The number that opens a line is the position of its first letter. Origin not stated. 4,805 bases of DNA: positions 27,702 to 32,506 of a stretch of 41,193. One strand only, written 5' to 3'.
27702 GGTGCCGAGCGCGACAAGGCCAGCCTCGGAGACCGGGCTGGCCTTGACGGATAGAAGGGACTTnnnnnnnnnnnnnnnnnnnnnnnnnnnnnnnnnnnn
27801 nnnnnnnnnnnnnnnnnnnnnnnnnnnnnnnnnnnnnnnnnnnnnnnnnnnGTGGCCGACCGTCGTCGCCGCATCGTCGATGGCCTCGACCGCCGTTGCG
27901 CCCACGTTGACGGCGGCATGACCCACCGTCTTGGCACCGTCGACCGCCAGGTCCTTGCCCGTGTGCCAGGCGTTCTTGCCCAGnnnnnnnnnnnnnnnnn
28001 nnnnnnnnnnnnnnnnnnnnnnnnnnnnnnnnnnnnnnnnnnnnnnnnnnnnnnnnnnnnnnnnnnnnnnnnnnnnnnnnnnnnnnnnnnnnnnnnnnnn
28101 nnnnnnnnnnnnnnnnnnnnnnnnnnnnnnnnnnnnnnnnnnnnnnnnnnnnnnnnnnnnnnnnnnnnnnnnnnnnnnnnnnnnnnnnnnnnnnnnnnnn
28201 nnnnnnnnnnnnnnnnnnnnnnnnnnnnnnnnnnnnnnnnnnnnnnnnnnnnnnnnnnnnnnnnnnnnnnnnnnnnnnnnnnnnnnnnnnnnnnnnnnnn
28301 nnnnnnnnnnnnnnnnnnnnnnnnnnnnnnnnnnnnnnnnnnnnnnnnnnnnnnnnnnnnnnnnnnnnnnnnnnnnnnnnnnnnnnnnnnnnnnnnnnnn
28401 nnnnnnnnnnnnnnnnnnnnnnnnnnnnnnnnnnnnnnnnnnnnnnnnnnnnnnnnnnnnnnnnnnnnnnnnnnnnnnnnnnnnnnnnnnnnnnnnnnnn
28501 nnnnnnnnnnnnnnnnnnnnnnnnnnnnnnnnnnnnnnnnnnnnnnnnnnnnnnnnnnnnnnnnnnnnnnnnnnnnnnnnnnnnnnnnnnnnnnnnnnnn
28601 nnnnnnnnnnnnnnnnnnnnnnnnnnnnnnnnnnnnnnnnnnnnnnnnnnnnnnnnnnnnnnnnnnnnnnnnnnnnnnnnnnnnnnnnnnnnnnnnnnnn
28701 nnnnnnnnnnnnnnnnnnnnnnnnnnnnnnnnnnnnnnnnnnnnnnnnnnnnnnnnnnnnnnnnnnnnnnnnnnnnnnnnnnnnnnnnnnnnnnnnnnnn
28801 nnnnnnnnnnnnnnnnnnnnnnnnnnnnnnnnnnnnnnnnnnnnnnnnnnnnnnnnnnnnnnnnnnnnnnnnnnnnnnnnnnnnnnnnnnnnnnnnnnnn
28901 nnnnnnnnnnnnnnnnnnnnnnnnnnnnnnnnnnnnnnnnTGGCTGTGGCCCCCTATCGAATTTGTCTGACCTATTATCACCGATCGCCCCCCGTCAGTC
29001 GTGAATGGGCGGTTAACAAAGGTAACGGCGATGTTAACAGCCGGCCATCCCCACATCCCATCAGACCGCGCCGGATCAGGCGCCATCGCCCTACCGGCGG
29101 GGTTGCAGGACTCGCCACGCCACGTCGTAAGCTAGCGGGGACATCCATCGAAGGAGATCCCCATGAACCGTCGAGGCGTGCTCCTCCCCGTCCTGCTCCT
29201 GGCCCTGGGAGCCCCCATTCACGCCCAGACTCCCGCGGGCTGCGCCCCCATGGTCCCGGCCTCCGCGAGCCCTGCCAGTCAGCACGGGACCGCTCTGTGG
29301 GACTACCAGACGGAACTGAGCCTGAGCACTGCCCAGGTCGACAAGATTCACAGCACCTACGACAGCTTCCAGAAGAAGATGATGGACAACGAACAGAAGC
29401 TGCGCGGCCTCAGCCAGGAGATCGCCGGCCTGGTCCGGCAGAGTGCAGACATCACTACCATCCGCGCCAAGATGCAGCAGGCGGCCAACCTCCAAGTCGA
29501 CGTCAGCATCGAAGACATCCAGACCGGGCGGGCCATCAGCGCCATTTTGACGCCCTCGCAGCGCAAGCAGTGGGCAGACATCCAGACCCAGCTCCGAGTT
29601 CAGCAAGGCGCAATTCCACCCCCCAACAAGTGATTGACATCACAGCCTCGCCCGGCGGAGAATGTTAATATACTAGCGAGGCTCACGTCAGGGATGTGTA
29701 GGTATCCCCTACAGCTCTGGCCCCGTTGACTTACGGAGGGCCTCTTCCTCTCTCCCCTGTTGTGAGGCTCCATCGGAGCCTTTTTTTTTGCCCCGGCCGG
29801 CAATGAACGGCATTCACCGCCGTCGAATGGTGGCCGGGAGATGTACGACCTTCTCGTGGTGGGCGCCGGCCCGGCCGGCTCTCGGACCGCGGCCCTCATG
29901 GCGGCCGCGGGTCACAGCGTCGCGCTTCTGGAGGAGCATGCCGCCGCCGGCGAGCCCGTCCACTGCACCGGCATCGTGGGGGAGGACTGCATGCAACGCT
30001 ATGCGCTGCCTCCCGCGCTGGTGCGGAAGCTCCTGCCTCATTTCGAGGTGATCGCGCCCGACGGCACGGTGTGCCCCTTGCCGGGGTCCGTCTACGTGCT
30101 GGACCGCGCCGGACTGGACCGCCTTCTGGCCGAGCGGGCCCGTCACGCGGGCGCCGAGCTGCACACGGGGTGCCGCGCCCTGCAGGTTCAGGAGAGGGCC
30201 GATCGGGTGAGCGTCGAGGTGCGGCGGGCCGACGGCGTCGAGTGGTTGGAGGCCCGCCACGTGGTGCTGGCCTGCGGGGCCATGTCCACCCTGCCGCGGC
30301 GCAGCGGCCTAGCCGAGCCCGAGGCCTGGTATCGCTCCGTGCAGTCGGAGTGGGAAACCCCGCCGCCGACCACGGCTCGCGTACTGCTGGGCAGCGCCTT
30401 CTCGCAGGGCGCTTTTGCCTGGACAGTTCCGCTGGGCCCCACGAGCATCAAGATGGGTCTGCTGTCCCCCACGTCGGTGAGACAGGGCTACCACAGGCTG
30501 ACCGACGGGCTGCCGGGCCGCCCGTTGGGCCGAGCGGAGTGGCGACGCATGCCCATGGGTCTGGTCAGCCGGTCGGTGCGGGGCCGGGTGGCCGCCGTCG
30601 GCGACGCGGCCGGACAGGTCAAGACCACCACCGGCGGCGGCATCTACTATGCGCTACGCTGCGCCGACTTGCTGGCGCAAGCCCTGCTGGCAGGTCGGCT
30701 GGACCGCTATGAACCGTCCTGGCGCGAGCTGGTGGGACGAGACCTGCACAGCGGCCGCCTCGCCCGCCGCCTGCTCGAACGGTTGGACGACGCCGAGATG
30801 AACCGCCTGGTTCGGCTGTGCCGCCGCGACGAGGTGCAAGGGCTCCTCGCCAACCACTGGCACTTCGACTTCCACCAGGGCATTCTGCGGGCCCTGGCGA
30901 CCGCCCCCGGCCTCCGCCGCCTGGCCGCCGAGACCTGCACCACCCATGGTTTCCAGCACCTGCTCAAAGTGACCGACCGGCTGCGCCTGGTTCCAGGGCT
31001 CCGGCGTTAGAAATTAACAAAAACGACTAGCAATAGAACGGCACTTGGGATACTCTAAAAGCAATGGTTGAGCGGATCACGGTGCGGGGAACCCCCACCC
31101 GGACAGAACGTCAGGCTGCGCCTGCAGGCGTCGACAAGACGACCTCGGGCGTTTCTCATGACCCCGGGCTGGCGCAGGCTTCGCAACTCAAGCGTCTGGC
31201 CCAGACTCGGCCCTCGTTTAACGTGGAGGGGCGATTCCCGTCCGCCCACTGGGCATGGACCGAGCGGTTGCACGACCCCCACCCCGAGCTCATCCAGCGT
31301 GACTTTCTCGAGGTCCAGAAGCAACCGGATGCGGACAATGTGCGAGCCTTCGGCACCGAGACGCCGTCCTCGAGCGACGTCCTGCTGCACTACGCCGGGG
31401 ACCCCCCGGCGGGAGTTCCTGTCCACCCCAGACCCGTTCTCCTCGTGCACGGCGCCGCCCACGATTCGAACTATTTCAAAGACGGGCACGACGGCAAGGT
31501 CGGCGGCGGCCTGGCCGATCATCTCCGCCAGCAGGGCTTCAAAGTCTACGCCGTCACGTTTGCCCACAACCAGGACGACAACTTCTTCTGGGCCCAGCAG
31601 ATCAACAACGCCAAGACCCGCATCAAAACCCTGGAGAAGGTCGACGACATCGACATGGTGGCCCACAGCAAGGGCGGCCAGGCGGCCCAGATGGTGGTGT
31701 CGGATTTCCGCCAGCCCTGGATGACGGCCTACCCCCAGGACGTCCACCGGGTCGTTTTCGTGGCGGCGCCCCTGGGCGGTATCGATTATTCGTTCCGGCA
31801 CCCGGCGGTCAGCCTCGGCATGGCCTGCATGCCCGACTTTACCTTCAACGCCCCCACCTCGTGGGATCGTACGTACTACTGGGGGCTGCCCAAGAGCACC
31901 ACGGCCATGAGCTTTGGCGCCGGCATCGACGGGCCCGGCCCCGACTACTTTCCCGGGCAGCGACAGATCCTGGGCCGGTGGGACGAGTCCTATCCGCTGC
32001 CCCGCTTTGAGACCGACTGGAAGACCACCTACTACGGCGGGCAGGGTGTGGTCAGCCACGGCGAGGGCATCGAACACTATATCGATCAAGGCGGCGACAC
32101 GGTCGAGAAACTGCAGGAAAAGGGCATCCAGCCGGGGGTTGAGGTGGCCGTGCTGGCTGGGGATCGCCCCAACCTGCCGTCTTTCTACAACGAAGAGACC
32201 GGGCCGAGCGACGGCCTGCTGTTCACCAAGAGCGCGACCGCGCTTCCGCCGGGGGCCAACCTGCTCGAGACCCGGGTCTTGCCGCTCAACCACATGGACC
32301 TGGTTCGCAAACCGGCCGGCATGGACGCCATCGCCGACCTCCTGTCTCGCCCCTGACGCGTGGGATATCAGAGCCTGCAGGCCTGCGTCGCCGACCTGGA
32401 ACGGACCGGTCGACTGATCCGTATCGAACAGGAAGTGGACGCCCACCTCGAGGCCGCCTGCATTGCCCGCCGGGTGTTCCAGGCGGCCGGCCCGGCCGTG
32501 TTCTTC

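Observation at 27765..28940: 391-aa His-rich protein built from an 11-residue-periodic repeat, with no recognisable family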

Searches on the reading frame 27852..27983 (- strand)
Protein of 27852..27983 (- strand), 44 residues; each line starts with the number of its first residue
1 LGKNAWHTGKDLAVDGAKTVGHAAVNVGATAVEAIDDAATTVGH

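Call 29: find_homologous_proteins(query=A1, max_evalue=0.01)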
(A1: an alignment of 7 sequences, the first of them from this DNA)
Query A1 (7 sequences): 83 candidates shared short words with the query, none scored E <= 0.01.

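Call 36: find_related_loci(query=A2, collection=metagenome_contigs, flank=5000)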
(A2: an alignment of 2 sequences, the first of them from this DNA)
Query A2 (44 aa) in metagenome_contigs; peptide patterns used: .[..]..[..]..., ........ (x = any residue, [..] = any of these).
227 stretches matched a pattern, but none encodes a relative of the query by tblastn (E <= 1e-3).

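Call 37: find_related_loci(query=A2, collection=viral_contigs, flank=5000)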
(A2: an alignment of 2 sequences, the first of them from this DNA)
Query A2 (44 aa) in viral_contigs; peptide patterns used: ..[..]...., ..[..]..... (x = any residue, [..] = any of these).
60 stretches matched a pattern, but none encodes a relative of the query by tblastn (E <= 1e-3).

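Call 64: find_homologous_proteins(query=A5, max_evalue=0.01)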
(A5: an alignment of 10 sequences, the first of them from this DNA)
Query A5 (10 sequences): 595 candidates shared short words with the query, none scored E <= 0.01.

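Call 86: search_solved_structures(query=A1, max_evalue=10, show_alignments=2)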
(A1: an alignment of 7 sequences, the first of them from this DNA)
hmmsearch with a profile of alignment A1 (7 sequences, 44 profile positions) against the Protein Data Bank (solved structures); distinct sequences matched with E-value up to 10: 8.
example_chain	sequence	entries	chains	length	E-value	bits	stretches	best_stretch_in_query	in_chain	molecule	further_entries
6ci9_A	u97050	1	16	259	0.021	17.8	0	5-19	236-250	3-oxoacyl-[acyl-carrier-protein] reductase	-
6ci8_A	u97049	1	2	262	0.022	17.8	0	5-19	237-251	3-oxoacyl-[acyl-carrier-protein] reductase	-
8g9k_A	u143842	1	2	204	0.79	12.8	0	23-39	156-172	THR2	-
7dll_A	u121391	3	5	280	1.9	11.5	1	5-19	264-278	(S)-specific carbonyl reductase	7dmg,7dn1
8is0_A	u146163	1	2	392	4.6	10.3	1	7-31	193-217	Probable hercynylcysteine sulfoxide lyase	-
8iry_A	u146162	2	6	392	4.6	10.3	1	7-31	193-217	Probable hercynylcysteine sulfoxide lyase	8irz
8irk_A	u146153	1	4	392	4.6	10.3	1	7-31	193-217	Probable hercynylcysteine sulfoxide lyase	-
7quj_A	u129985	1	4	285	8.8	9.4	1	5-17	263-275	NsNEPS2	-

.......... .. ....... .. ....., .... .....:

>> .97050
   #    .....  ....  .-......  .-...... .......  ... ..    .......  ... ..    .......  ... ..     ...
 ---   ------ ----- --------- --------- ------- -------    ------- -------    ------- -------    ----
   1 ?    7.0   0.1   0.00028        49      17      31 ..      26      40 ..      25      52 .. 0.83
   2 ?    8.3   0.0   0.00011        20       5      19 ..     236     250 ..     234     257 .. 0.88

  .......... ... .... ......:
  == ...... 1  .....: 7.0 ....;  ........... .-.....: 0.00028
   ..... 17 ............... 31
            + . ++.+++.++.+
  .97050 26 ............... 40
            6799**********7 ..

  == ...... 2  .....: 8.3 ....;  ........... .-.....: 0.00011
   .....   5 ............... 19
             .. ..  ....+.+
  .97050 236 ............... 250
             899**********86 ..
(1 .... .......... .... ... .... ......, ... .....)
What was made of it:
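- Tried and rejected: A 44-mer repeat profile against the PDB returned only chance hits to SDR reductases (call 86).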

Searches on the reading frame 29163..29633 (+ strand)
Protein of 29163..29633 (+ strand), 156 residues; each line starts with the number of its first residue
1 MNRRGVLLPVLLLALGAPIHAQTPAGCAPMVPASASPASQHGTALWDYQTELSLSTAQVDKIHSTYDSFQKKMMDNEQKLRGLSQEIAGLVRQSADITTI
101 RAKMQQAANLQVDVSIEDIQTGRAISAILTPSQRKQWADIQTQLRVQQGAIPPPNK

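Call 3: search_protein_families(library=pfam, proteins=[window:29163-29633:+], max_evalue=1)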
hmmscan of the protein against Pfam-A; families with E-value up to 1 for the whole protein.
window:29163-29633:+ (156 aa): 11 families
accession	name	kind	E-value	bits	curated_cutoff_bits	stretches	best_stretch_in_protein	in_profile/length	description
PF07813.17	LTXXQ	-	0.0014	19.7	24.3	1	49-139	10-98/100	LTXXQ motif family protein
PF07902.16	Gp58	-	0.003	16.4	34.5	1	40-121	258-340/594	gp58-like protein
PF13801.11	Metal_resist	-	0.022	15.4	29.2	1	46-135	33-124/125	Heavy-metal resistance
PF08647.16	BRE1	-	0.059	13.9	27.9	1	49-88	2-41/95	BRE1 E3 ubiquitin ligase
PF21934.1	Yop-YscD_ppl_3rd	-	0.098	12.9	24.3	1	106-150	11-55/64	YscD/CdsD-like Bon-like domain 3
PF09440.15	eIF3_N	-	0.11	13.3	26.8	1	42-111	43-110/133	eIF3 subunit 6 N terminal domain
PF24423.1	OVT1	-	0.11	13.3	30.9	1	50-96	43-89/100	Major antigen, helical domain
PF04426.17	Bul1_C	-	0.11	12.4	24.2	1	50-99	68-117/272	Bul1 C terminus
PF06419.17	COG6_N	-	0.12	13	27.4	1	49-99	39-89/114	Conserved oligomeric complex COG6, N-terminal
PF09080.15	K-cyclin_vir_C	-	0.15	12.9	25.3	0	23-44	51-72/107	K cyclin, C terminal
PF16515.11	HIP1_clath_bdg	-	0.4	11.5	28.8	0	88-136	2-47/99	Clathrin-binding domain of Huntingtin-interacting protein 1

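Call 4: search_protein_families(library=ncbifam, proteins=[window:29163-29633:+], max_evalue=1)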
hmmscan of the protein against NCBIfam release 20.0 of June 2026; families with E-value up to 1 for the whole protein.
window:29163-29633:+ (156 aa): 2 families
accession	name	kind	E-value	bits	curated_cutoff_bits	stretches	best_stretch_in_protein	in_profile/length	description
NF007769.1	PRK10455.1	equivalog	6.2e-05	23.3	174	1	13-139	13-142/160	ATP-independent periplasmic protein-refolding chaperone Spy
TIGR04211.1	SH3_and_anchor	equivalog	0.018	14.7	65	1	47-113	77-143/198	TIGR04211 family SH3 domain-containing protein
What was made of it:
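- The divergent neighbour gives weak LTXXQ, Metal_resist and Spy hits (calls 3, 4).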

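Call 66: search_protein_families(library=padloc, proteins=[window:29163-29633:+], max_evalue=0.1)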
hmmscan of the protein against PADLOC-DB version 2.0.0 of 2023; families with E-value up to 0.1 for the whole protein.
window:29163-29633:+ (156 aa): 1 family
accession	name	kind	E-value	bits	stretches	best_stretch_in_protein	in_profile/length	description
PDLC02333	AbiTi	-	0.013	13.7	1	59-122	42-105/114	AbiTi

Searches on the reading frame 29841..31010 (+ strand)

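Call 19: search_protein_families(library=pfam, proteins=[window:29841-31010:+], max_evalue=0.001)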
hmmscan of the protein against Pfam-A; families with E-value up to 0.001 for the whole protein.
window:29841-31010:+ (389 aa): 10 families
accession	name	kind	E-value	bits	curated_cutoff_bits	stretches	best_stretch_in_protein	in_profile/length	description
PF01266.30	DAO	-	4.1e-14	53.3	27.9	2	80-153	140-210/353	FAD dependent oxidoreductase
PF05834.18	Lycopene_cycl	-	8.7e-12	45.2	23.4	2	222-314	228-329/380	Lycopene cyclase protein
PF01494.25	FAD_binding_3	-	5.7e-11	42.7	22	1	2-35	2-35/349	FAD binding domain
PF07992.20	Pyr_redox_2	-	8.3e-09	35.7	26.1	1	2-159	1-121/291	Pyridine nucleotide-disulphide oxidoreductase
PF03486.20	HI0933_like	-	1.3e-07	31.8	50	1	3-44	2-43/244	HI0933-like protein Rossmann domain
PF04820.20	Trp_halogenase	-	2.8e-07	30.2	21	1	85-283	153-355/458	Tryptophan halogenase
PF00890.30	FAD_binding_2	-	6.7e-06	26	20.4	0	3-35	1-33/414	FAD binding domain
PF13450.12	NAD_binding_8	-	9.4e-05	23.1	21.9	1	6-37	1-32/68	NAD(P)-binding Rossmann-like domain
PF12831.13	FAD_oxidored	-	0.00011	22.1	27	1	3-142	1-141/416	FAD dependent oxidoreductase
PF00732.25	GMC_oxred_N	-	0.00036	20.9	23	1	90-158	127-204/218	GMC oxidoreductase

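Call 89: search_protein_families(library=ncbifam, proteins=[window:29841-31010:+], max_evalue=0.00001)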
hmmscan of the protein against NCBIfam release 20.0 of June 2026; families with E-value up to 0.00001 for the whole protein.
window:29841-31010:+ (389 aa): 34 families (the best 25 are shown)
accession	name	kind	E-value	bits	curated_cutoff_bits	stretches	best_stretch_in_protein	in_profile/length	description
TIGR02032.1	GG-red-SF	subfamily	1.8e-46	159.2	158.8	1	2-280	1-295/297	geranylgeranyl reductase family protein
TIGR02023.1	BchP-ChlP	subfamily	1.5e-31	109.7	343.3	1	2-335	1-357/388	geranylgeranyl diphosphate reductase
TIGR02028.1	ChlP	equivalog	3.8e-16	58.9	505.3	2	229-284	251-306/398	geranylgeranyl reductase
NF041080.1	DGGGPL_reductase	equivalog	5.5e-16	58.5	580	1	2-207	2-226/447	digeranylgeranylglycerophospholipid reductase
NF049967.1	QhpG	equivalog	4.1e-13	49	240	1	5-282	2-285/423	flavin-dependent monooxygenase QhpG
NF041160.1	DGGPL_Thplmales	equivalog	5.2e-12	45.4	780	1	2-52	4-54/396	digeranylgeranylglycerophospholipid reductase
NF033113.0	halo_ClmS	equivalog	1.2e-10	40.5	900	1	88-198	105-220/570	chloramphenicol-biosynthetic FADH2-dependent halogenase CmlS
TIGR01790.1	carotene-cycl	subfamily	4.1e-10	39.3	209.5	0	223-288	236-304/387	lycopene cyclase family protein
NF007542.0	PRK10157.1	subfamily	7.6e-09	34.8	610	0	85-158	103-173/428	FAD-dependent oxidoreductase FixC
NF005313.0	PRK06847.1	subfamily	1.2e-08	34.4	372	0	87-150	104-164/375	hypothetical protein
NF045655.1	MkRedMenJ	equivalog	1.2e-08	34.3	700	0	81-310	93-341/406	menaquinone reductase MenJ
TIGR00275.1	TIGR00275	subfamily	2.3e-08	33.3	183.8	0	5-44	2-41/401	aminoacetone oxidase family FAD-binding enzyme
NF006092.0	PRK08244.1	equivalog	3e-08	32.8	644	1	87-156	97-166/494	monooxygenase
NF041385.1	Dggglyphlred_Halo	equivalog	3.4e-08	32.4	700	1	2-172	5-175/405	digeranylgeranylglycerophospholipid reductase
NF033145.1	rif_monoox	equivalog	6.2e-08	31.9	800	0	87-159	95-164/472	rifampin monooxygenase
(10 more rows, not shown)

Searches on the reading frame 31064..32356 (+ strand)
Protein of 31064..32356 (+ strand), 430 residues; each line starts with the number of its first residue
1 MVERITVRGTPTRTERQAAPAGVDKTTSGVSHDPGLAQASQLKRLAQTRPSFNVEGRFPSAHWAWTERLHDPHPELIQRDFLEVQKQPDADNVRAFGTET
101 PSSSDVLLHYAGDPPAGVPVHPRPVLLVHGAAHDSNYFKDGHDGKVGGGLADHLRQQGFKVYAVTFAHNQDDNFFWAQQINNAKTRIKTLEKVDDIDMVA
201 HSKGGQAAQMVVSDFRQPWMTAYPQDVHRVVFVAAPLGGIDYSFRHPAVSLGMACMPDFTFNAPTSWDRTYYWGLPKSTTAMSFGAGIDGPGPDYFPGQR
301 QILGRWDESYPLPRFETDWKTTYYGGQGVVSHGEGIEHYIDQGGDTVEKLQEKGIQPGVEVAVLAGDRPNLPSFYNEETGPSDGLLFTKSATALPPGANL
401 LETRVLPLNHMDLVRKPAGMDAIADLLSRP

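Call 19: search_protein_families(library=pfam, proteins=[window:31064-32356:+], max_evalue=0.001)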
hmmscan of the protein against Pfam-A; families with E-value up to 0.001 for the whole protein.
window:31064-32356:+ (430 aa): 2 families
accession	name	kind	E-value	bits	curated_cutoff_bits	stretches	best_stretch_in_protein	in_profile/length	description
PF24096.1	DUF7379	-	0.00016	22.1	33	1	126-241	2-116/191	Domain of unknown function (DUF7379)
PF02089.21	Palm_thioest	-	0.00061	20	26.8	1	124-243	1-116/254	Palmitoyl protein thioesterase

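Call 89: search_protein_families(library=ncbifam, proteins=[window:31064-32356:+], max_evalue=0.00001)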
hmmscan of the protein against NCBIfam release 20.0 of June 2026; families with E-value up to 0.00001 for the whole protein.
window:31064-32356:+ (430 aa): 0 families
